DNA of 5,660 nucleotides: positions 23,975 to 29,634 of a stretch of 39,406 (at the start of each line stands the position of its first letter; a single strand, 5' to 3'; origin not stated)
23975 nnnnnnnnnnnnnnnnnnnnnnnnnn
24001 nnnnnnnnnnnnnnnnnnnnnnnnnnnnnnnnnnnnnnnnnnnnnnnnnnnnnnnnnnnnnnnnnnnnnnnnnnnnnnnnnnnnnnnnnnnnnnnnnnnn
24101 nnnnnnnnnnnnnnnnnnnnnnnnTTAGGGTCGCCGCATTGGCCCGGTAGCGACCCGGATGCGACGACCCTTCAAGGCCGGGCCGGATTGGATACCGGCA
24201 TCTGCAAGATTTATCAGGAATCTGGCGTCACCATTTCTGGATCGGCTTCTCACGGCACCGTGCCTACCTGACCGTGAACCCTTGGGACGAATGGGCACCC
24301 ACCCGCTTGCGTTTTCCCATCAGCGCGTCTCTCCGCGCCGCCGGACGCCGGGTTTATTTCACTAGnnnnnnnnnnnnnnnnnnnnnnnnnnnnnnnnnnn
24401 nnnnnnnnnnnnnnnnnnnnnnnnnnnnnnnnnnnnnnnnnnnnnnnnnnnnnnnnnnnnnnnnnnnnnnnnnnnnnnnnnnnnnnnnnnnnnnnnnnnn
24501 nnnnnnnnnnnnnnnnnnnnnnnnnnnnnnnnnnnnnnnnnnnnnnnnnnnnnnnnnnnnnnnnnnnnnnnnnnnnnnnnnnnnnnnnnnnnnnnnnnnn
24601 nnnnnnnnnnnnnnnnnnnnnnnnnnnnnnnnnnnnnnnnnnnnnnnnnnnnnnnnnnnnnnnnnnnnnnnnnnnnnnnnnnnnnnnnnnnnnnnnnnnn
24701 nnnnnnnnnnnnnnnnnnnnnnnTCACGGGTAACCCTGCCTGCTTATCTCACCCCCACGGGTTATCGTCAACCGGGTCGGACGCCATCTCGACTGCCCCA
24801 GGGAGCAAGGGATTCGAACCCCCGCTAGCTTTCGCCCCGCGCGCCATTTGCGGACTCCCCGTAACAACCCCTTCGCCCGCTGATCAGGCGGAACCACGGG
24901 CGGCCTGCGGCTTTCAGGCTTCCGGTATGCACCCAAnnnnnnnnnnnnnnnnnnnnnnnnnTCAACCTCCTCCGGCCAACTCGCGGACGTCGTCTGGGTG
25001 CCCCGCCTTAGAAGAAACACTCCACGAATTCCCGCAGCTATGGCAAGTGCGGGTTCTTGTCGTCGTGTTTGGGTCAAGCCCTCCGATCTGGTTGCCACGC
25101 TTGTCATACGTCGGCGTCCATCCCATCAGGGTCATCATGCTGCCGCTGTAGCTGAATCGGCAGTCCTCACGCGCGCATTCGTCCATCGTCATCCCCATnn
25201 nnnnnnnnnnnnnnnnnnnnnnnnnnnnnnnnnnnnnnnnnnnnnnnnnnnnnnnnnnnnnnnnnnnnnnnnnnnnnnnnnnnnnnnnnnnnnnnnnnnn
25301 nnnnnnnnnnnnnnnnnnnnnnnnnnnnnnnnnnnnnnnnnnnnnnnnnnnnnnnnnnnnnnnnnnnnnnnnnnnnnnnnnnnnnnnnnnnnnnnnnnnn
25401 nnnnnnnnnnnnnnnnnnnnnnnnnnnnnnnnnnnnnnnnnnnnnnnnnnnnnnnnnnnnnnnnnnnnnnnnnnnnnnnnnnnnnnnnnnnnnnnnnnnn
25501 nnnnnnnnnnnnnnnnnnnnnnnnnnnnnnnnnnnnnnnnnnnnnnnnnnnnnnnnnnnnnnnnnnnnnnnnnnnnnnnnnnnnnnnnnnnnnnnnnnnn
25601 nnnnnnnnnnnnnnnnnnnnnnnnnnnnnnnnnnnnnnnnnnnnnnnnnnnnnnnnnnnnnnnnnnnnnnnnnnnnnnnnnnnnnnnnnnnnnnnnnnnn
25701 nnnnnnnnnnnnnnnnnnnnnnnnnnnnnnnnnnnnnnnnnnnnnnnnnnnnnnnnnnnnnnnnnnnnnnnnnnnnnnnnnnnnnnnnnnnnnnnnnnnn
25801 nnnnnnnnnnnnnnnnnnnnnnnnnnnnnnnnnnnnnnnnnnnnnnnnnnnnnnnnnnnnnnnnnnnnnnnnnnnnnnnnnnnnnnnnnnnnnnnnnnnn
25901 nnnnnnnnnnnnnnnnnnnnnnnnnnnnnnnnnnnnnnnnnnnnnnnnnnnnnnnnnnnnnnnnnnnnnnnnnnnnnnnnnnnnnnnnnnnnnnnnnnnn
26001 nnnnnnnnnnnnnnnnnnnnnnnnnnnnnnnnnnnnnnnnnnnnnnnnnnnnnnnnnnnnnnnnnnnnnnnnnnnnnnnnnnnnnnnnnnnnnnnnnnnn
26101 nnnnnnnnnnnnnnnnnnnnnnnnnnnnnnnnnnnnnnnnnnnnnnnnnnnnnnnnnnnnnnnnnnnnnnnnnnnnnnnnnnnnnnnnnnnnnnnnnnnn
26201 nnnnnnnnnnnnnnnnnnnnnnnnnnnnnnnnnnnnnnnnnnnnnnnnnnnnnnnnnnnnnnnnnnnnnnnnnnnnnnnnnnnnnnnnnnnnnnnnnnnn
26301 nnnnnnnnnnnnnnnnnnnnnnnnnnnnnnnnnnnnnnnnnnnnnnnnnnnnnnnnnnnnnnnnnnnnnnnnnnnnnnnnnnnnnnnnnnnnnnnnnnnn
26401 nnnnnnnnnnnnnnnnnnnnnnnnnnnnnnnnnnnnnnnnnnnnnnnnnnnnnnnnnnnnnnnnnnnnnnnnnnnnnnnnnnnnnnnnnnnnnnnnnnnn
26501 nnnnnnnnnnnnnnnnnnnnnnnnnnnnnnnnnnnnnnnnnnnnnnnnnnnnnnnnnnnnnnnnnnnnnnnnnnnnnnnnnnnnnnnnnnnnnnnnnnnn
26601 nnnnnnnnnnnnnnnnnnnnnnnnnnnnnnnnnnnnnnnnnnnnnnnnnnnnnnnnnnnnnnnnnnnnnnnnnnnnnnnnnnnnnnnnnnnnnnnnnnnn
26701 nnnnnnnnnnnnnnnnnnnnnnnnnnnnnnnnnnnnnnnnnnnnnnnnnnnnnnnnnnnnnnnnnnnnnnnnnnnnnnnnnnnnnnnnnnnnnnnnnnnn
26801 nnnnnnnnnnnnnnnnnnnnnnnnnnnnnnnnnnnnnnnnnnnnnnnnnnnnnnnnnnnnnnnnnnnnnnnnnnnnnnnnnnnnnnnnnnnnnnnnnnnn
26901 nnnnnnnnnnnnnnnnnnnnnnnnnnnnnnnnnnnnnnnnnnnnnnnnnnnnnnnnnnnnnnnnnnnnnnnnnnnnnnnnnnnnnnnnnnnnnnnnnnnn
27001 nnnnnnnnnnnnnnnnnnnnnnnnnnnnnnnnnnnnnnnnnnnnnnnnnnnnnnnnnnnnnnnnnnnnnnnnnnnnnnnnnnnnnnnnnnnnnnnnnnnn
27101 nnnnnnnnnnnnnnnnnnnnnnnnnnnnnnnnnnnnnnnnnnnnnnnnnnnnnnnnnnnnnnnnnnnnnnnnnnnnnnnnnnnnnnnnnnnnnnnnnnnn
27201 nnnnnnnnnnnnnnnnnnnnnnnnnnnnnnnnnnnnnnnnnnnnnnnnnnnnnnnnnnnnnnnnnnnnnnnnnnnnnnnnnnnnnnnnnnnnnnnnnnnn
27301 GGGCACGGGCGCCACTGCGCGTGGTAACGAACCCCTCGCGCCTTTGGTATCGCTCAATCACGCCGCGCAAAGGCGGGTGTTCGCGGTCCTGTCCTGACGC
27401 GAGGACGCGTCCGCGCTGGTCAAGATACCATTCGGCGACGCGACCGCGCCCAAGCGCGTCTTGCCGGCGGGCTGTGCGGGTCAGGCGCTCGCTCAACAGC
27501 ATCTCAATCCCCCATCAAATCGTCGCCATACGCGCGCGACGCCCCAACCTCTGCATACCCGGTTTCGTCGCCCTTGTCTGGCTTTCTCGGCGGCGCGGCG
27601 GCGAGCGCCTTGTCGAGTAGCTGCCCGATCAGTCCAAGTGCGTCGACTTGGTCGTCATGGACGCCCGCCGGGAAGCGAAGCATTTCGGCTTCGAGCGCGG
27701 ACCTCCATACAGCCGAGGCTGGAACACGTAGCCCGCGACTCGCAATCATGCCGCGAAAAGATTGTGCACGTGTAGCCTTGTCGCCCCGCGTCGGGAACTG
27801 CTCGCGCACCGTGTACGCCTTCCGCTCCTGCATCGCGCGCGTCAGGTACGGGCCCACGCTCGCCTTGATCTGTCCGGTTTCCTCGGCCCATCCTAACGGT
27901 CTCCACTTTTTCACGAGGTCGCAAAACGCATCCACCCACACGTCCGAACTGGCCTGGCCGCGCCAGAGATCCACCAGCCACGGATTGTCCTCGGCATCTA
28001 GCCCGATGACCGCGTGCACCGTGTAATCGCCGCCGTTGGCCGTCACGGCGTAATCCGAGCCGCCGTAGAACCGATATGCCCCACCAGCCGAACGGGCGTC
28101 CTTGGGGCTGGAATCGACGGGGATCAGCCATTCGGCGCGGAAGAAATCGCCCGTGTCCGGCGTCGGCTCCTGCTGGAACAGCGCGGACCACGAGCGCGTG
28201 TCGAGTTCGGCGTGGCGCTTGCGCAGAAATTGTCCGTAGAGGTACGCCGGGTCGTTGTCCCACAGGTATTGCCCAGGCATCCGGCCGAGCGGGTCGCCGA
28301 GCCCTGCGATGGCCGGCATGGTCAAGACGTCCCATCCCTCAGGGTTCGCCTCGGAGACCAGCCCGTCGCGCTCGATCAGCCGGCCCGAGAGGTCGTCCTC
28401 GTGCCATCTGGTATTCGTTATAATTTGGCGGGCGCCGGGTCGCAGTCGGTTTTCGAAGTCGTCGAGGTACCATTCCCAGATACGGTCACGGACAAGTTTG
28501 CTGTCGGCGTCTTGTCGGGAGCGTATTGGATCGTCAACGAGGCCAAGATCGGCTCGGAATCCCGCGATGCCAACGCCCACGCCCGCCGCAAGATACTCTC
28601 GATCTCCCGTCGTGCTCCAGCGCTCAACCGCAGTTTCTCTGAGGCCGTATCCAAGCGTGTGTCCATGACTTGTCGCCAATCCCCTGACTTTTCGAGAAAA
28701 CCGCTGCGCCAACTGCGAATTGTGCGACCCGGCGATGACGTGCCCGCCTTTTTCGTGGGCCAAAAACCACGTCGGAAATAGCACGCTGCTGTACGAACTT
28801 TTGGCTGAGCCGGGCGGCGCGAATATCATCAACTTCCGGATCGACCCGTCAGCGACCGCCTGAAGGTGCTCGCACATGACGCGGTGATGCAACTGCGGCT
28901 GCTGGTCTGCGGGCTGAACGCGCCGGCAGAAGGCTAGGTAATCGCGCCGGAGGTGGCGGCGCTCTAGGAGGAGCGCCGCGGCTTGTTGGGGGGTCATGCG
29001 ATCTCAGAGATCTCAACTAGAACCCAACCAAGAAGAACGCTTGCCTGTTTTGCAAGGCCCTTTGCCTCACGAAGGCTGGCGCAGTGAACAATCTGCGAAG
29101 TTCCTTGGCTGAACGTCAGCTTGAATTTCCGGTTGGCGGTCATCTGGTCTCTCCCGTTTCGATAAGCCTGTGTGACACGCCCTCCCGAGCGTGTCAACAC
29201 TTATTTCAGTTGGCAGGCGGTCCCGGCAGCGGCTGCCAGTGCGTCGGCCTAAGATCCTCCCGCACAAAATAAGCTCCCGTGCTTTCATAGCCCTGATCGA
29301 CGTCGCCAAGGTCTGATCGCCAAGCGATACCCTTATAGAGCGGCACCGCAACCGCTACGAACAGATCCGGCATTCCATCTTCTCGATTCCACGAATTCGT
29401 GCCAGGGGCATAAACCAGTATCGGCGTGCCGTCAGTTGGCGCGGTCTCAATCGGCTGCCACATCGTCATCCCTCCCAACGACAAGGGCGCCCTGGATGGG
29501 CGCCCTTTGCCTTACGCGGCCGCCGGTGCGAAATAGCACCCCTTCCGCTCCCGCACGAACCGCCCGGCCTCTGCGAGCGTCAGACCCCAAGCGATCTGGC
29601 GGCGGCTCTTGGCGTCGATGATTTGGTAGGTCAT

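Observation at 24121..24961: About 840 nt of ORF-poor, heavily structured DNA inside the late operon, organised as tandem promoter-terminator mini-cassettes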

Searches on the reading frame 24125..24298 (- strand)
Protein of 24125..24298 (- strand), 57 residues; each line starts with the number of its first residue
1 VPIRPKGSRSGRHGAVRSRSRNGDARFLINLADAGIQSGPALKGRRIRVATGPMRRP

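Call 89: search_protein_families(library=phrogs, proteins=[window:24125-24298:-], max_evalue=0.1)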
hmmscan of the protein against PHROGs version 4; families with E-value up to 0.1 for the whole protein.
window:24125-24298:- (57 aa): 0 families

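Call 90: search_protein_families(library=pfam, proteins=[window:24125-24298:-], max_evalue=0.1)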
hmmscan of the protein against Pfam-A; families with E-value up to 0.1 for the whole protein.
window:24125-24298:- (57 aa): 0 families

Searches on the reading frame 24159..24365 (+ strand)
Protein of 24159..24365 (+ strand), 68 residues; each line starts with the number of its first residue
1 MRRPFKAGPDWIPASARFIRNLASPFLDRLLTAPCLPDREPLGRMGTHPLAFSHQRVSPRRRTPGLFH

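Call 89: search_protein_families(library=phrogs, proteins=[window:24159-24365:+], max_evalue=0.1)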
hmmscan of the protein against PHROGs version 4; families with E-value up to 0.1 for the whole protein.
window:24159-24365:+ (68 aa): 1 family
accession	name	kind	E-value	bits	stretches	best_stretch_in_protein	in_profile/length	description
phrog_26638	-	unknown function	0.013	16.5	0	10-31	3-25/51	-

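Call 90: search_protein_families(library=pfam, proteins=[window:24159-24365:+], max_evalue=0.1)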
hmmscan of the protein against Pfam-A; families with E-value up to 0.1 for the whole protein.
window:24159-24365:+ (68 aa): 0 families

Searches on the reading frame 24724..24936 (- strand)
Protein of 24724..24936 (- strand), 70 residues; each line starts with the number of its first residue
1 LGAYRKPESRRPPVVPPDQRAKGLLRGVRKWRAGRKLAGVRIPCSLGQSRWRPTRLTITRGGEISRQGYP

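Call 89: search_protein_families(library=phrogs, proteins=[window:24724-24936:-], max_evalue=0.1)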
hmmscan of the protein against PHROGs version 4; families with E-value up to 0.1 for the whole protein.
window:24724-24936:- (70 aa): 1 family
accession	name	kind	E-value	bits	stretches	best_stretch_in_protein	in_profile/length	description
phrog_34494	-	unknown function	0.025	15.7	1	10-36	22-48/60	-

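Call 90: search_protein_families(library=pfam, proteins=[window:24724-24936:-], max_evalue=0.1)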
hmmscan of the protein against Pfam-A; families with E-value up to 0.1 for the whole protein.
window:24724-24936:- (70 aa): 0 families

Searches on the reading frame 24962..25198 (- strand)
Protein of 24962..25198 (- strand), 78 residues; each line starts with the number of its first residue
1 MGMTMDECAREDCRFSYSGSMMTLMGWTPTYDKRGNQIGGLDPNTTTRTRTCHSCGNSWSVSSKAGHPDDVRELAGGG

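Call 13: search_protein_families(library=phrogs, proteins=[window:24962-25198:-], max_evalue=0.001)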
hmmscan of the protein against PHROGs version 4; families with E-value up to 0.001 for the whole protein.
window:24962-25198:- (78 aa): 0 families

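Call 48: find_related_loci(query=window:24962-25198:-, collection=viral_contigs, flank=3000)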
Query window:24962-25198:- (78 aa) in viral_contigs; peptide patterns used: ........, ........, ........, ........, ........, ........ (x = any residue, [..] = any of these).
26 stretches matched a pattern, but none encodes a relative of the query by tblastn (E <= 1e-3).

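Call 52: find_homologous_proteins(query=window:24962-25198:-, max_evalue=0.001)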
Query window:24962-25198:- (78 aa): 1 proteins with E <= 0.001 among 1 candidates.
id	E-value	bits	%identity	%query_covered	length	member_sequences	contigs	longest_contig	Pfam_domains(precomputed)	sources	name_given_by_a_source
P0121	2.4e-48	179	100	100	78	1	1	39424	-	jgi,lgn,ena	-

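Call 85: search_protein_families(library=pfam, proteins=[window:24962-25198:-], max_evalue=0.1)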
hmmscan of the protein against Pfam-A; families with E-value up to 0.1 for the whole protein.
window:24962-25198:- (78 aa): 0 families

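Call 98: find_encoding_contigs(protein=P0121, flank=1500, max_places=4)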
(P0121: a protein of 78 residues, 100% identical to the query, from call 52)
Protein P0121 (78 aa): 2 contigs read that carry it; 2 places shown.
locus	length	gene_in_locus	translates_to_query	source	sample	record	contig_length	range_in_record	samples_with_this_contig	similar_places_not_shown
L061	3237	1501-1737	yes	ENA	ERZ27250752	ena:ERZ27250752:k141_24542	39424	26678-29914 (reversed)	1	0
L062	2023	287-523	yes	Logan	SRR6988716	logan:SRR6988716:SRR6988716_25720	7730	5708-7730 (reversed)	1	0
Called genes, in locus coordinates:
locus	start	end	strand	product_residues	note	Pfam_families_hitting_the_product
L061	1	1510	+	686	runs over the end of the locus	PF16510:P22_portal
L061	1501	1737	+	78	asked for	-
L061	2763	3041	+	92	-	-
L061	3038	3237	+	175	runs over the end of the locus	-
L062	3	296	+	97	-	?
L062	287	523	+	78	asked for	-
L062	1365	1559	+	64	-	-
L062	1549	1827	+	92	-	-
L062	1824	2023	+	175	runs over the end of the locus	-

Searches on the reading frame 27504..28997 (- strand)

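Call 13: search_protein_families(library=phrogs, proteins=[window:27504-28997:-], max_evalue=0.001)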
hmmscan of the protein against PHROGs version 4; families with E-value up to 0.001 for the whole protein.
window:27504-28997:- (497 aa): 6 families
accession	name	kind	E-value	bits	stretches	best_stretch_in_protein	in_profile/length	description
phrog_38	-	head and packaging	1e-97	329.6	1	8-471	266-713/760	terminase large subunit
phrog_4758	-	head and packaging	2.3e-41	142.8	1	8-212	8-222/243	terminase large subunit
phrog_30251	-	head and packaging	1.9e-17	63.8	1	14-210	15-224/799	terminase large subunit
phrog_5573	-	head and packaging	2.6e-17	64.1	1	220-454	10-227/250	terminase large subunit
phrog_979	-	head and packaging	7.2e-07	29.2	1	280-486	410-624/642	terminase large subunit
phrog_12171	-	head and packaging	2e-05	25.7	1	394-455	30-89/110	terminase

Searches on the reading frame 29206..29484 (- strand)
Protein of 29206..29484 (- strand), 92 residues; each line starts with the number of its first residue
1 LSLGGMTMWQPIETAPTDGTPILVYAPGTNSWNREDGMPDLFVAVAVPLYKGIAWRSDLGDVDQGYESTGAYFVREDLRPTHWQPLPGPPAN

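Call 96: search_protein_families(library=pfam, proteins=[window:29206-29484:-], max_evalue=0.05)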
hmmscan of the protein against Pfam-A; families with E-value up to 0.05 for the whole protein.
window:29206-29484:- (92 aa): 1 family
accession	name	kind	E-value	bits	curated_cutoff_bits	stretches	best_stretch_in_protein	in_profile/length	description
PF04448.17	DUF551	-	6.5e-05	24.1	22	1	16-90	10-67/68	Protein of unknown function (DUF551)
